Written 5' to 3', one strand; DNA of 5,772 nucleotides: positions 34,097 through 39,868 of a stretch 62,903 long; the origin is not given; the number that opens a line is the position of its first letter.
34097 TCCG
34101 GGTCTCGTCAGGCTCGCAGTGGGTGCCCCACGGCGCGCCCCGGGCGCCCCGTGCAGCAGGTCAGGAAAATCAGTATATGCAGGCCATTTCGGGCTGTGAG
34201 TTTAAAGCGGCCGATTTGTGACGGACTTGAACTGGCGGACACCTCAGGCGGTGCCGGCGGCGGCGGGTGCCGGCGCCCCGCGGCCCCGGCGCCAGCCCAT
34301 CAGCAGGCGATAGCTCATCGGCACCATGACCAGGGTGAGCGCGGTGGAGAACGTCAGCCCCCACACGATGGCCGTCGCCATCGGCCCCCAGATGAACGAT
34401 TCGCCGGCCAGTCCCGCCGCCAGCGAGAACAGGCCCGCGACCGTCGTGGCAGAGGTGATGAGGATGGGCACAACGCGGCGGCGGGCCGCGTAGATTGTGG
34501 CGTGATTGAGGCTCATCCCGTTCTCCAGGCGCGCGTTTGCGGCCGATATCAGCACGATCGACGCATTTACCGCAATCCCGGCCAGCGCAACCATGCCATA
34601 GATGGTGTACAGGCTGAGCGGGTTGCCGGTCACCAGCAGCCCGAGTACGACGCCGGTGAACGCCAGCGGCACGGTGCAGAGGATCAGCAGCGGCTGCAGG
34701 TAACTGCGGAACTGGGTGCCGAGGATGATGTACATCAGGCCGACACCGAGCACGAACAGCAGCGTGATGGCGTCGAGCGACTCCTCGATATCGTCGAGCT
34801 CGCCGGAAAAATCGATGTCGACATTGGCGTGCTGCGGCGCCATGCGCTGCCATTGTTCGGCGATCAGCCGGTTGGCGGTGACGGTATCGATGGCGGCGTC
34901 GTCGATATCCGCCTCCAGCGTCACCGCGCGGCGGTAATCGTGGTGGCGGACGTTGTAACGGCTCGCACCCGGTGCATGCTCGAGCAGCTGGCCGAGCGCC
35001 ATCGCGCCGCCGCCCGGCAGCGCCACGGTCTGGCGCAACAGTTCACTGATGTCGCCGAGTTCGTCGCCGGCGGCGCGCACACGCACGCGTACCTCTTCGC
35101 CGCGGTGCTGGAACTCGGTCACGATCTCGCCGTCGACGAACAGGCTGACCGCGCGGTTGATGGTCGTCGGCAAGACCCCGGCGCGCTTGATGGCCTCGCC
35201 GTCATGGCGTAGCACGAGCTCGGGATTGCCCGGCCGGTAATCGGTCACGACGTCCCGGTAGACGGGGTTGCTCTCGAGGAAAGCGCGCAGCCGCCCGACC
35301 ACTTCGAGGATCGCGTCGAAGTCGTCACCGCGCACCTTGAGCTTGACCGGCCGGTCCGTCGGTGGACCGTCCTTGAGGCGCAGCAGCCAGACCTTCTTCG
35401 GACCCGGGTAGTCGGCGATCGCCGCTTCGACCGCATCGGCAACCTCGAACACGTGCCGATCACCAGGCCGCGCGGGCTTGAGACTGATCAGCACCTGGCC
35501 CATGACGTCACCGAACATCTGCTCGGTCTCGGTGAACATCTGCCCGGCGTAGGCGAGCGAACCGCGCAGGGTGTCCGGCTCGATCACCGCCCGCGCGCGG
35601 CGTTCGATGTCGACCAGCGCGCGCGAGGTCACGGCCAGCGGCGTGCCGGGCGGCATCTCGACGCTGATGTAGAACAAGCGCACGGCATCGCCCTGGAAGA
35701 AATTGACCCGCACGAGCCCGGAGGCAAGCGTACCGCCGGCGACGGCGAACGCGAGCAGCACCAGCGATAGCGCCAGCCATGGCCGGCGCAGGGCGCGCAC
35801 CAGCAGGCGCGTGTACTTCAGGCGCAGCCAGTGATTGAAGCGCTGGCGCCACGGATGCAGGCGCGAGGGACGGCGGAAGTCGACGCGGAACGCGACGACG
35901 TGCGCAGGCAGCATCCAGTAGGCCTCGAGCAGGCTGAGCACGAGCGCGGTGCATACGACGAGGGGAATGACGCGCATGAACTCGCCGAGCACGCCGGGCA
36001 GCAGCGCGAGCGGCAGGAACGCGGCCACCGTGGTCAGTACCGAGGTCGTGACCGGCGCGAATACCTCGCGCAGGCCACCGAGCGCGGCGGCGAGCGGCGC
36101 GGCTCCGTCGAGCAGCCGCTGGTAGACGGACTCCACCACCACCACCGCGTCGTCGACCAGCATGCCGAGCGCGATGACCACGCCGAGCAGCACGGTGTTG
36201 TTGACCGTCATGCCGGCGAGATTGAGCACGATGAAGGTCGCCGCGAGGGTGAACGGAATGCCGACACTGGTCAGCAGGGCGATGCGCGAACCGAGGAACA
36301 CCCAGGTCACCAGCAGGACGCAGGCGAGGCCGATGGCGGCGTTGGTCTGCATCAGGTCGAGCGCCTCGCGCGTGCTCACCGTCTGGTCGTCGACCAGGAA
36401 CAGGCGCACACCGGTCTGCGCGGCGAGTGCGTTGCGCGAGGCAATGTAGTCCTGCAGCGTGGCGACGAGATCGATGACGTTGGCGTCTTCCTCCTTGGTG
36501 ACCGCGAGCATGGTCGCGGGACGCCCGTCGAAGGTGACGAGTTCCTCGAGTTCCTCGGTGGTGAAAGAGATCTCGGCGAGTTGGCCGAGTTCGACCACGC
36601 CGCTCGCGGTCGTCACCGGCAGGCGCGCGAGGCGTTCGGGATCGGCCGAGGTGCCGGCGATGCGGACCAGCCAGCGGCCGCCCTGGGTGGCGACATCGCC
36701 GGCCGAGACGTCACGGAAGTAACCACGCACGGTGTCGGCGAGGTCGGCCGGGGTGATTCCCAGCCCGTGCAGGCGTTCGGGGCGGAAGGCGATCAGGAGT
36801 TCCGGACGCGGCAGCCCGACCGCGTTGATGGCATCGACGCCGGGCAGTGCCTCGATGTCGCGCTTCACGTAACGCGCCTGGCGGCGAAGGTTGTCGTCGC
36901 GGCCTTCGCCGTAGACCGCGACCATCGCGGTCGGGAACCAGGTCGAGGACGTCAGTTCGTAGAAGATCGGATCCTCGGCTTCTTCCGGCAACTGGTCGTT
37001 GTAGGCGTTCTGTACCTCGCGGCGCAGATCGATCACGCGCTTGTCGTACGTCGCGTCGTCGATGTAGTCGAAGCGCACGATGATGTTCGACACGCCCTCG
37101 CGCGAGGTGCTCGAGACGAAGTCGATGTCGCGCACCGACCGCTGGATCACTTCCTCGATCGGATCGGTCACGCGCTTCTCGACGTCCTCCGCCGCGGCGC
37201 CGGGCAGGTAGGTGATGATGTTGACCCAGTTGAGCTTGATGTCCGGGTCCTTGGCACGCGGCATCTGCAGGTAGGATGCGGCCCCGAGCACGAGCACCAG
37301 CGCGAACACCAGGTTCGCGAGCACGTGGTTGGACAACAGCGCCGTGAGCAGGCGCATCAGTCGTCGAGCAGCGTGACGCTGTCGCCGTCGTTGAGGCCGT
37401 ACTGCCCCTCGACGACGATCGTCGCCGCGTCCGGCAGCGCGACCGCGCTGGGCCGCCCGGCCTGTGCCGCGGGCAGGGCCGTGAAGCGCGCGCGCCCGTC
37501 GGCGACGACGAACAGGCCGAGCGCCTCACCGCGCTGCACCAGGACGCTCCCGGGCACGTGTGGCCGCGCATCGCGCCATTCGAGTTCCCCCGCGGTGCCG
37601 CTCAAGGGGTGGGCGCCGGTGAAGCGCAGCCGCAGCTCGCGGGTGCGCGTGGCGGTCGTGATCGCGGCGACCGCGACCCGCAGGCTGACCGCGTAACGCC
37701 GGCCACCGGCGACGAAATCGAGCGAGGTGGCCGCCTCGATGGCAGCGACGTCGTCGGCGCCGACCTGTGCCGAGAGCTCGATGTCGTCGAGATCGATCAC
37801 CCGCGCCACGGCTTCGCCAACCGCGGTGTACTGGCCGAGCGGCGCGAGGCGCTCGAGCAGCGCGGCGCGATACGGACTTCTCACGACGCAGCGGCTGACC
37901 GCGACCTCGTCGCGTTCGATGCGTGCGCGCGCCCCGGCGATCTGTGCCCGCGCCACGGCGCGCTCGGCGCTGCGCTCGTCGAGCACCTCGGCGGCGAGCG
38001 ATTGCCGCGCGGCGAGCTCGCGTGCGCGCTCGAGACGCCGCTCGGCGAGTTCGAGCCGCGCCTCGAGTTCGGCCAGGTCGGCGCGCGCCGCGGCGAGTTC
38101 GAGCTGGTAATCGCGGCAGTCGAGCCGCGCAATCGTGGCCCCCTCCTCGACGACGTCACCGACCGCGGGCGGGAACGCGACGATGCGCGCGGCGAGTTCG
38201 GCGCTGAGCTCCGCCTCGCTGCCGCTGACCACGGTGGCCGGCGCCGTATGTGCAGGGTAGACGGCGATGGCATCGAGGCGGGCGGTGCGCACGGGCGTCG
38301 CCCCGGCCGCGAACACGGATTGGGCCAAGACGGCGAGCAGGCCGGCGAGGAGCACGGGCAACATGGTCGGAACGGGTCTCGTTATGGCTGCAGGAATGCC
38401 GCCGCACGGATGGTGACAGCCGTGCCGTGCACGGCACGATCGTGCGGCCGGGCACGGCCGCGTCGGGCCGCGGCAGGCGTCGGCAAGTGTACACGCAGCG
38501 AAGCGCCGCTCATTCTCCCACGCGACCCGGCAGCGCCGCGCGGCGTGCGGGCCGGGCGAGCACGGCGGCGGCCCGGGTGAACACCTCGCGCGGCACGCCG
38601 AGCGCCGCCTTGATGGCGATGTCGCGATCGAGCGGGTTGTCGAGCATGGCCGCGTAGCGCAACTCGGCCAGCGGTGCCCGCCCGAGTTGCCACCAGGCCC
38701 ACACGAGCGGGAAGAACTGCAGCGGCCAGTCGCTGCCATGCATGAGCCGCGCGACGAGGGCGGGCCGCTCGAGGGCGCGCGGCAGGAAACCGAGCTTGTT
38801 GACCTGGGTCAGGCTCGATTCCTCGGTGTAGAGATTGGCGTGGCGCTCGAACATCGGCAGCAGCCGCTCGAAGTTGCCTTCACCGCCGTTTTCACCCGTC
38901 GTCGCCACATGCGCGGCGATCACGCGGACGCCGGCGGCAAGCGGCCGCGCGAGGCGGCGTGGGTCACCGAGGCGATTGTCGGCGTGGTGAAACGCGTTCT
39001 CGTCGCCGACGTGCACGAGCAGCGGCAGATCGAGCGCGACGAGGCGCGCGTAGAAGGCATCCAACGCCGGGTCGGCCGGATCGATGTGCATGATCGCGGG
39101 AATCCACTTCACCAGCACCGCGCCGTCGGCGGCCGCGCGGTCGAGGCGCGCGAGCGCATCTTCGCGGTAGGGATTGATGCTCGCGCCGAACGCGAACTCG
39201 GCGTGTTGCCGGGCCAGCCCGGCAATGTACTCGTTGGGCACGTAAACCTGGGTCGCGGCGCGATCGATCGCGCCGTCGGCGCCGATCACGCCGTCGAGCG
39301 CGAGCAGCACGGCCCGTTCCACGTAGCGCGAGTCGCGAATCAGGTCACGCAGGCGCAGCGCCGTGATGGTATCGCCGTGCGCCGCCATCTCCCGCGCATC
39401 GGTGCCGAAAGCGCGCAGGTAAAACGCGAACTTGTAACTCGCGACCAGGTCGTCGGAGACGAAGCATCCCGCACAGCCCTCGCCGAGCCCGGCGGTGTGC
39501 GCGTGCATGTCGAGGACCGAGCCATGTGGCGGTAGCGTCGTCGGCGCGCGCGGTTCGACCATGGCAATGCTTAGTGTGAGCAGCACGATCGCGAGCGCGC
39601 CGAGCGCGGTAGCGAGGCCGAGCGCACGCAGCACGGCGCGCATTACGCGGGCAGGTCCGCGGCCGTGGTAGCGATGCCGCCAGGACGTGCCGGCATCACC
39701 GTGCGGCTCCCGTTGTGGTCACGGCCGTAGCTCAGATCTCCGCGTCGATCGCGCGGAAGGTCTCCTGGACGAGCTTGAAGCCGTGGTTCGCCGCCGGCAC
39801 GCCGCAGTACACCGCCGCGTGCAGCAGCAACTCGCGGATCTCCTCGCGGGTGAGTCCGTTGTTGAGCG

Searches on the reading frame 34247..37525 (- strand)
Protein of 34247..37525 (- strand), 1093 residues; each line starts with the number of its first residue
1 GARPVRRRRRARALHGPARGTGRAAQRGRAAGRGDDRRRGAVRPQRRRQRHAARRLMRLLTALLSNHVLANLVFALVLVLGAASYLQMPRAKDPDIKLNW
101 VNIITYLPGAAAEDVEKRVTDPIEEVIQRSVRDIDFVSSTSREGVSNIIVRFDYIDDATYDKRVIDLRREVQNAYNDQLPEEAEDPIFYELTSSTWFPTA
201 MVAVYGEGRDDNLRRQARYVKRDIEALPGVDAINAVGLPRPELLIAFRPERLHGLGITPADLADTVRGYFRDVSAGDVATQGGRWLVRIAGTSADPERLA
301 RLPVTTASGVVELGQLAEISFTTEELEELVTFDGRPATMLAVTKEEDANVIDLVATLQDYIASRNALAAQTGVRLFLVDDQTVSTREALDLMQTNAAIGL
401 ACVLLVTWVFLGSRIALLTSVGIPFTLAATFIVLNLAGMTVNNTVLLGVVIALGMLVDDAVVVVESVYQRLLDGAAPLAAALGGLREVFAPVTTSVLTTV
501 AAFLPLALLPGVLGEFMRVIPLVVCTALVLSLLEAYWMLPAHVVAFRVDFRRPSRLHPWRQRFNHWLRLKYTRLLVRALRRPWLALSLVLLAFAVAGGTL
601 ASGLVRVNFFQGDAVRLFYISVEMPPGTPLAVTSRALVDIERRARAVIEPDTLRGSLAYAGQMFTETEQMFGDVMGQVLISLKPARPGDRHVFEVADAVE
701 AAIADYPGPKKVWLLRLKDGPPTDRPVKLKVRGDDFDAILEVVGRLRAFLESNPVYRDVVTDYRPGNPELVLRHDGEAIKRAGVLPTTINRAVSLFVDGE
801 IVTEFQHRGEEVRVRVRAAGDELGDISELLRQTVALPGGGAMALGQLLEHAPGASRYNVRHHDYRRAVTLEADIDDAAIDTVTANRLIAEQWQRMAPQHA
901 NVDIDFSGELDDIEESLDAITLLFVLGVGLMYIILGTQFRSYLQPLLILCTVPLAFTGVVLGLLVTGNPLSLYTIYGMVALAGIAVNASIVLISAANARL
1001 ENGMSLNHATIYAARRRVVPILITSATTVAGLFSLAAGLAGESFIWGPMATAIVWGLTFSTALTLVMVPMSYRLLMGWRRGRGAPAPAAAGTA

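Call 19: search_protein_families(library=pfam, proteins=[window:34247-37525:-], max_evalue=0.001)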
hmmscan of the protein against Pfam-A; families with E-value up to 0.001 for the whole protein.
window:34247-37525:- (1093 aa): 1 family
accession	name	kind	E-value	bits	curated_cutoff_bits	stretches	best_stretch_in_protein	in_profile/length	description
PF00873.25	ACR_tran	-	3.5e-156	522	28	1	64-1075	6-1020/1021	AcrB/AcrD/AcrF family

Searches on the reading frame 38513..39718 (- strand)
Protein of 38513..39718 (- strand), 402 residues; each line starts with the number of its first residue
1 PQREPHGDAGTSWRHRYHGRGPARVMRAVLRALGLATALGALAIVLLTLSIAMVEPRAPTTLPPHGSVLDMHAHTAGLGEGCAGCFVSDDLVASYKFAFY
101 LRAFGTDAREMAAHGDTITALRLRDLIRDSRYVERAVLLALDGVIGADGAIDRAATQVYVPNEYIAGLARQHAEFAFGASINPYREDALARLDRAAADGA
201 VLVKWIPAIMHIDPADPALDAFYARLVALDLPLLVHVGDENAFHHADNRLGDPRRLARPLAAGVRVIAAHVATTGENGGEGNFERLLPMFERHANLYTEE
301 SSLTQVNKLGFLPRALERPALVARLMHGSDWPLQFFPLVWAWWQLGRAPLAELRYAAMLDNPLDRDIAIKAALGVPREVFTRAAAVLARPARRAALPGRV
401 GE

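Call 19: search_protein_families(library=pfam, proteins=[window:38513-39718:-], max_evalue=0.001)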
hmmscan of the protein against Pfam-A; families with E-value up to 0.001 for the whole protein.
window:38513-39718:- (402 aa): 1 family
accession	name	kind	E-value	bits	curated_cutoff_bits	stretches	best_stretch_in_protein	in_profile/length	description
PF04909.20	Amidohydro_2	-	1.2e-14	55.3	26.4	1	135-362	40-283/289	Amidohydrolase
